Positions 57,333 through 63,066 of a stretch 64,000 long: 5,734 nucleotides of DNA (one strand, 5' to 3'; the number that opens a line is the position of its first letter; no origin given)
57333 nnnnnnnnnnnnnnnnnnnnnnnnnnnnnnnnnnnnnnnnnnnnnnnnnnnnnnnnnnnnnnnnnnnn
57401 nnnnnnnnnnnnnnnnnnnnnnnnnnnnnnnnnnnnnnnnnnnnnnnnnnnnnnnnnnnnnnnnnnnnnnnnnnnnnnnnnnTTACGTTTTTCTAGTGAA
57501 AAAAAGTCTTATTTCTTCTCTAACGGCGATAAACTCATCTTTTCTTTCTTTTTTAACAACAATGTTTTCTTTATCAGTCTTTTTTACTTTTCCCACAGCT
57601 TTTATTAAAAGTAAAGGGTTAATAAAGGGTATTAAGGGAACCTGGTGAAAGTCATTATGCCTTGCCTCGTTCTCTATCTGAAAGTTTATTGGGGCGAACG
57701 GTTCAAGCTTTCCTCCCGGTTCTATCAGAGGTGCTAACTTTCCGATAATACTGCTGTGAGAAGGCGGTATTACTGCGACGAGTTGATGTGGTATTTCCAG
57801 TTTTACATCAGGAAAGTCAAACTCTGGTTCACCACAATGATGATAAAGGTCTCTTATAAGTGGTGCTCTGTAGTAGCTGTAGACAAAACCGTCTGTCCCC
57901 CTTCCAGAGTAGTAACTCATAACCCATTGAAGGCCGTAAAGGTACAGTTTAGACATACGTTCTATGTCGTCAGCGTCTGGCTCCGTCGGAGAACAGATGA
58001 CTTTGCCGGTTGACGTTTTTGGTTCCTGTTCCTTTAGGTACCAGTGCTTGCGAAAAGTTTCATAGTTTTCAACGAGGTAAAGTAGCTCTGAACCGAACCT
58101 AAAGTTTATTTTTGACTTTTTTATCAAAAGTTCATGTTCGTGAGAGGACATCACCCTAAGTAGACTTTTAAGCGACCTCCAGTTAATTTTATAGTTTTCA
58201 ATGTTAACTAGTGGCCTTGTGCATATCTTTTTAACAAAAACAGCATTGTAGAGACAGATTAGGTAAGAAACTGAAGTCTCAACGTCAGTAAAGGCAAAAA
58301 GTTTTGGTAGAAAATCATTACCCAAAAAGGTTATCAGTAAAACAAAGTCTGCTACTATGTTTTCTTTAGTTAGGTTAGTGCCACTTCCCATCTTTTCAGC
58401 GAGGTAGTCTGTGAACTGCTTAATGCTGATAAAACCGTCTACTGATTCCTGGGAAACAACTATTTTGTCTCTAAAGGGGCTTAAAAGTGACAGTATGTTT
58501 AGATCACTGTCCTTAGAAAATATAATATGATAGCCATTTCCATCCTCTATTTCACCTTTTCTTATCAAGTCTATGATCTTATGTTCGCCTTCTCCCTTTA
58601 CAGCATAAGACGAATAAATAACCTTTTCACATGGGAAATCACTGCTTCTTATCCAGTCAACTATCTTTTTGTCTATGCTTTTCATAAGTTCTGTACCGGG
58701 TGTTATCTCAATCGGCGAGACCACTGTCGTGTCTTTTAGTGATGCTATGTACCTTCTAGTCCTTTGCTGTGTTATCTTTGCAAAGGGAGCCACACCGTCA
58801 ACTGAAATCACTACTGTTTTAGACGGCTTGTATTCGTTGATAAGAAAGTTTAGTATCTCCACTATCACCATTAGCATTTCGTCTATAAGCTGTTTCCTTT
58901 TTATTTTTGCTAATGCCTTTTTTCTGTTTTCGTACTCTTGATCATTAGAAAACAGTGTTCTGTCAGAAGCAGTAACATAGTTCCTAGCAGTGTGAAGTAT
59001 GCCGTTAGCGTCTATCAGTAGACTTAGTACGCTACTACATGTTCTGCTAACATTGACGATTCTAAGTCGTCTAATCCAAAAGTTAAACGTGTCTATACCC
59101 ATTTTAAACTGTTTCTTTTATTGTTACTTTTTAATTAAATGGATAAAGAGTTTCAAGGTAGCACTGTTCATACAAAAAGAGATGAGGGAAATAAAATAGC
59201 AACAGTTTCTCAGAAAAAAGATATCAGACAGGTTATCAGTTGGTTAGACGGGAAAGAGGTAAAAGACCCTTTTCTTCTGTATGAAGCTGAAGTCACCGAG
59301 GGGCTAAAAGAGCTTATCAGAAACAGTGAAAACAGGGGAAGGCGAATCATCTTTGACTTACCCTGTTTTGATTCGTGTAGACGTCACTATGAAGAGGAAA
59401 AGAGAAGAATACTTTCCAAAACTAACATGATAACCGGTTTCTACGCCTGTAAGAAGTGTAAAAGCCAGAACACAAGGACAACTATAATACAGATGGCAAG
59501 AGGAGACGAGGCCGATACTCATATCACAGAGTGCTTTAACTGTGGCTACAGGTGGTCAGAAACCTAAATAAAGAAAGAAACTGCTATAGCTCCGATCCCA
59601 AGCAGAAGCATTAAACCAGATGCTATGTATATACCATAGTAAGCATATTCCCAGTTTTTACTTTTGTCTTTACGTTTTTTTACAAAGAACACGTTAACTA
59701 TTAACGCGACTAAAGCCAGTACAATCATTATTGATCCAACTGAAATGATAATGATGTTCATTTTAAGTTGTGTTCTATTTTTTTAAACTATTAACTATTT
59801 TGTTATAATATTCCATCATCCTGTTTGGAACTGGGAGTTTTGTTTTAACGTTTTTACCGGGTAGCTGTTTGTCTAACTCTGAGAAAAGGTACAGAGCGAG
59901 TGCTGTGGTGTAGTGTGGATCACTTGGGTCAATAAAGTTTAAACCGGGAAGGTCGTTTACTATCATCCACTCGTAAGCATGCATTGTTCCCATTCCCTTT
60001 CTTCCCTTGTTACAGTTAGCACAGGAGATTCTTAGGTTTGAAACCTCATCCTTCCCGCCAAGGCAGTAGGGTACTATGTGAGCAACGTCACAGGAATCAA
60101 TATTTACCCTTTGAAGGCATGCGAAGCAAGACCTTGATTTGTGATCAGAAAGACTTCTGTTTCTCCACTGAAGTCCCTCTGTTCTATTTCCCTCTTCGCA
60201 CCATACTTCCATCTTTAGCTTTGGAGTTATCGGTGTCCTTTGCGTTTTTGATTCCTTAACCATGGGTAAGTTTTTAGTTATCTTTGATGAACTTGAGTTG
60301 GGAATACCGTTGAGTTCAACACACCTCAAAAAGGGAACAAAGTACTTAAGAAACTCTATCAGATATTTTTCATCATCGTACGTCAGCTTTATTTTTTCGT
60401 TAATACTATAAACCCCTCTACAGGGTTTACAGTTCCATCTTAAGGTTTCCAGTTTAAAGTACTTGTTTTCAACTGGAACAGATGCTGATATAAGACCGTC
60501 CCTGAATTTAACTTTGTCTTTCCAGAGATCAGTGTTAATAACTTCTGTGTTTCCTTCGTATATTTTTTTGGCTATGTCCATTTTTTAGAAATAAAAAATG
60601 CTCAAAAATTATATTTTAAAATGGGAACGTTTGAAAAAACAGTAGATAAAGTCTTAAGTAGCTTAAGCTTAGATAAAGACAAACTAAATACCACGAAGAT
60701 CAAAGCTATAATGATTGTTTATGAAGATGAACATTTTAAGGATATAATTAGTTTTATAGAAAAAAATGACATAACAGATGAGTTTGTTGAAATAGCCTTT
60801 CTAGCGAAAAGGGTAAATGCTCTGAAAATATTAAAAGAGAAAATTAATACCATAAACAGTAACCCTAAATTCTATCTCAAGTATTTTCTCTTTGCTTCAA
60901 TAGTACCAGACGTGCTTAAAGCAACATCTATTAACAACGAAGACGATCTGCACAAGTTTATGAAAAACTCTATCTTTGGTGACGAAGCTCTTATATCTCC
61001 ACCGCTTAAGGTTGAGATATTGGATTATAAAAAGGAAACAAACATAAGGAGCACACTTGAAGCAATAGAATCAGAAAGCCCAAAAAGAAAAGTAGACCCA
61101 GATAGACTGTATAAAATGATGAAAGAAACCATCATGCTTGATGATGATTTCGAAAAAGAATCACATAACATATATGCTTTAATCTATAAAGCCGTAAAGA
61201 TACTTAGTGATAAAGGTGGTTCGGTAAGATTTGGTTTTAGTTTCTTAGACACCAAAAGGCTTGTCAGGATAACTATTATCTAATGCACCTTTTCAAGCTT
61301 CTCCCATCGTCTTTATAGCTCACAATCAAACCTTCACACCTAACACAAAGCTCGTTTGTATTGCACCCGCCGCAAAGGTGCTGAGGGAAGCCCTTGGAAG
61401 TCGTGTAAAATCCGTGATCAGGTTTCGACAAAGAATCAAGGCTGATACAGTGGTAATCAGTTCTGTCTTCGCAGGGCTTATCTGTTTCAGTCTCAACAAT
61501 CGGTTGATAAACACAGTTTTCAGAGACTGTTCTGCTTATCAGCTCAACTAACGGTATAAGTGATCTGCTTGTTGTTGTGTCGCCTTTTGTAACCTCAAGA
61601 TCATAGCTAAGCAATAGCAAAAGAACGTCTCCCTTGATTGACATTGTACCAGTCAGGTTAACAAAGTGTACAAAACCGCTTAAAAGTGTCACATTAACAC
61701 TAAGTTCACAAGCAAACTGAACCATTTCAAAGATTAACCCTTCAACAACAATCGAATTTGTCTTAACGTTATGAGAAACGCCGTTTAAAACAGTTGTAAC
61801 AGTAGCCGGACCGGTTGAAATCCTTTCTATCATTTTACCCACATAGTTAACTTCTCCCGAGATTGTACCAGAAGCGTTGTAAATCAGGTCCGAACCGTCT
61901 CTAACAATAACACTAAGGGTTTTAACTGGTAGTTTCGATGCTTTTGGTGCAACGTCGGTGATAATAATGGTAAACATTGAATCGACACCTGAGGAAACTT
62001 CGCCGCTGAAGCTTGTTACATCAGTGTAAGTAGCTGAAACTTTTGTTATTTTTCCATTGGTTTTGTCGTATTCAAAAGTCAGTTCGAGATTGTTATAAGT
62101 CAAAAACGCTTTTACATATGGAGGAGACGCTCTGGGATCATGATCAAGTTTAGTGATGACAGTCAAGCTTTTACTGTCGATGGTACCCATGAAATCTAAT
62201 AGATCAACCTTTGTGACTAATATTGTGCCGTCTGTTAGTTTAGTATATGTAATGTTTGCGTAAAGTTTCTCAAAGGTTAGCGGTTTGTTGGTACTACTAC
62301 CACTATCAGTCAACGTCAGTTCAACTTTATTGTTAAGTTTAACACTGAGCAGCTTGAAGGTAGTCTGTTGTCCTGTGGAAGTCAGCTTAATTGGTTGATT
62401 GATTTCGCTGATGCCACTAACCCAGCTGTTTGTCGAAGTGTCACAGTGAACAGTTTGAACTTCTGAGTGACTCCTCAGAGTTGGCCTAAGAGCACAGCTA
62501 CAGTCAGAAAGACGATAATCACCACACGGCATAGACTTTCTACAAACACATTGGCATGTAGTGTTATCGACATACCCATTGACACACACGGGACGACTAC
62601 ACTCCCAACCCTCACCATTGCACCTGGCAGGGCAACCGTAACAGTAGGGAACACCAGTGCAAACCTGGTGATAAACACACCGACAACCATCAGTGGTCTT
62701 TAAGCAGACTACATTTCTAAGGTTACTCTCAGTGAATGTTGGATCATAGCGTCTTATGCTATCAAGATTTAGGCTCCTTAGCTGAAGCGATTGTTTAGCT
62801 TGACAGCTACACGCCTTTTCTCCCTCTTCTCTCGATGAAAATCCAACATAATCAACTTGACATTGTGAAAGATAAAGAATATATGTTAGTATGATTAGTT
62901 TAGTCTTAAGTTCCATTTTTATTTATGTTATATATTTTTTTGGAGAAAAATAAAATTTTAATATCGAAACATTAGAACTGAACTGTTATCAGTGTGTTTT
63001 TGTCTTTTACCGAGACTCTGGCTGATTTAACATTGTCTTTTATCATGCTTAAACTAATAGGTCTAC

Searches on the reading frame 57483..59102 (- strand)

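Call 20: search_protein_families(library=pfam, proteins=[window:57483-59102:-], max_evalue=0.001)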
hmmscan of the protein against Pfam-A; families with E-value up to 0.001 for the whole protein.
window:57483-59102:- (539 aa): 2 families
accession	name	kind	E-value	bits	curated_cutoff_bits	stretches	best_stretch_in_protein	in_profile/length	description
PF03159.24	XRN_N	-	1.1e-32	113.9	22.9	2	127-208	141-230/241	XRN 5'-3' exonuclease N-terminus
PF17846.6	XRN_M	-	1e-19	71.3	23.8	2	380-533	193-350/443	Xrn1 helical domain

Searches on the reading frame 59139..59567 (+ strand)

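Call 59: search_protein_families(library=pfam, proteins=[window:59139-59567:+], max_evalue=0.01)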
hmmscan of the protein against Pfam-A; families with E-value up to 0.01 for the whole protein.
window:59139-59567:+ (142 aa): 2 families
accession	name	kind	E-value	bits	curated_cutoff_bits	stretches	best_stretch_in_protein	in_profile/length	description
PF01096.23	Zn_ribbon_TFIIS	-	3.5e-08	33.6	21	1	103-140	2-39/39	Transcription factor S-II (TFIIS)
PF08821.16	CGGC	-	0.003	18.2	27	1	76-134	19-75/106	CGGC domain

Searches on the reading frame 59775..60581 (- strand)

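Call 59: search_protein_families(library=pfam, proteins=[window:59775-60581:-], max_evalue=0.01)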
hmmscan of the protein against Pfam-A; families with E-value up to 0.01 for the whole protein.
window:59775-60581:- (268 aa): 3 families
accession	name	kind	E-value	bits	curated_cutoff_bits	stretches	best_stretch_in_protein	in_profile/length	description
PF01844.29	HNH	-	1.9e-06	28.4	21.4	1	152-192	1-42/47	HNH endonuclease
PF14279.12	HNH_5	-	4.3e-06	27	27.5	1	152-192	1-41/56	HNH endonuclease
PF13395.12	HNH_4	-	0.0092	16.4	22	0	162-195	16-48/54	HNH endonuclease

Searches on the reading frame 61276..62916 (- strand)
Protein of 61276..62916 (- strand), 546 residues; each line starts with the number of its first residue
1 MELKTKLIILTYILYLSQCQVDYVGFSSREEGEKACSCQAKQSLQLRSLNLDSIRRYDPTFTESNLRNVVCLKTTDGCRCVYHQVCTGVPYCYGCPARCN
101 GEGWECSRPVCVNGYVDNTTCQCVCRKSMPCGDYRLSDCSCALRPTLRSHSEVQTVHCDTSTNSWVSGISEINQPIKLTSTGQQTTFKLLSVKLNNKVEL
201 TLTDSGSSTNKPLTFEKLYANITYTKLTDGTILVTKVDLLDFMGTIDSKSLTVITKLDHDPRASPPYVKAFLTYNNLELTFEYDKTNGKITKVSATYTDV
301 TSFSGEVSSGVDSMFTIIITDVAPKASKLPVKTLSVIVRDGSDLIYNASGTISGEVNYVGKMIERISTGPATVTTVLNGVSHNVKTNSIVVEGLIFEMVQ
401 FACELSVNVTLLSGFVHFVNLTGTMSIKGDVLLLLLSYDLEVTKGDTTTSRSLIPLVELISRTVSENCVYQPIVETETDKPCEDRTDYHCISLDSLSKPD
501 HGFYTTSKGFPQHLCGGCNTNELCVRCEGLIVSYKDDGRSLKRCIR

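Call 11: find_encoding_contigs(protein=window:61276-62916:-, flank=10000, max_places=4)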
Protein window:61276-62916:- (546 aa): no gene with exactly this product is on record in the collection.

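Call 20: search_protein_families(library=pfam, proteins=[window:61276-62916:-], max_evalue=0.001)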
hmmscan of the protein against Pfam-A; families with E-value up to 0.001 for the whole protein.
window:61276-62916:- (546 aa): 0 families
